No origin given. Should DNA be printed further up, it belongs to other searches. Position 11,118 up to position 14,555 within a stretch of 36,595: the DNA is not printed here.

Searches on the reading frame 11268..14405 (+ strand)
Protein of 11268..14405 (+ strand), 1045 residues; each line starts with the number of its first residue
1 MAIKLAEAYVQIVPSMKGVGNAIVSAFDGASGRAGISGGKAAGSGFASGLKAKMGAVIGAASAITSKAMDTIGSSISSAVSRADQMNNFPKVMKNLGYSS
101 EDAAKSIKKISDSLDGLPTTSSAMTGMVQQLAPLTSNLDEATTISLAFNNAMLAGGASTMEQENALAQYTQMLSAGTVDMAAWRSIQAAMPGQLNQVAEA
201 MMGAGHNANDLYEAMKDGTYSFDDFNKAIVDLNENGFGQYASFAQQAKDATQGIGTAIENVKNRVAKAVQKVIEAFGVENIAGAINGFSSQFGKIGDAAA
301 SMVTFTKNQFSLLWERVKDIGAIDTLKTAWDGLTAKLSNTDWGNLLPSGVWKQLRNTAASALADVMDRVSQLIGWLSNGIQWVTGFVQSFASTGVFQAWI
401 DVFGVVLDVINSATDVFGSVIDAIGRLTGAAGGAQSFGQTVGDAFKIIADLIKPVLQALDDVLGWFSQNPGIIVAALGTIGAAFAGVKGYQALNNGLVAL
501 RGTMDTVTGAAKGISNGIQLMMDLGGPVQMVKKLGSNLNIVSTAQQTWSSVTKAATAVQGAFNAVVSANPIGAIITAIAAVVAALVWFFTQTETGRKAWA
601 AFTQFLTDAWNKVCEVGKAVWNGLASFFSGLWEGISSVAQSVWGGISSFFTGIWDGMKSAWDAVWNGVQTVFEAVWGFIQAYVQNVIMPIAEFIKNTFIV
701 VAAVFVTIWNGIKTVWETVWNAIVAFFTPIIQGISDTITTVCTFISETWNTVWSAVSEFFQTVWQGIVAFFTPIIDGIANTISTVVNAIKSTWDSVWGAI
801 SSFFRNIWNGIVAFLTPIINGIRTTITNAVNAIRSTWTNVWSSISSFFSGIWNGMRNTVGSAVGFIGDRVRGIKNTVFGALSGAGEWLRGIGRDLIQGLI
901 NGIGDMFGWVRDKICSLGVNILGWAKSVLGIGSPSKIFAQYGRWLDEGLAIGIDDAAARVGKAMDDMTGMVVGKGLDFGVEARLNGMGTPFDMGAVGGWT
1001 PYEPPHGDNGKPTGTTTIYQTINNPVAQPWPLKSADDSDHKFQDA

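Call 59: search_protein_families(library=pfam, proteins=[window:11268-14405:+], max_evalue=0.001)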
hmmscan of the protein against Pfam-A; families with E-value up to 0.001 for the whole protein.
window:11268-14405:+ (1045 aa): 2 families
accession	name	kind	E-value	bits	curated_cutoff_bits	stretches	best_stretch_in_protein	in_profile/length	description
PF20155.4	TMP_3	-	8.1e-34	117.5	41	1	78-272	2-190/192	Tape measure protein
PF04513.17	Baculo_PEP_C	-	8.4e-07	29.6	38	0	768-851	33-108/140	Baculovirus polyhedron envelope protein, PEP, C terminus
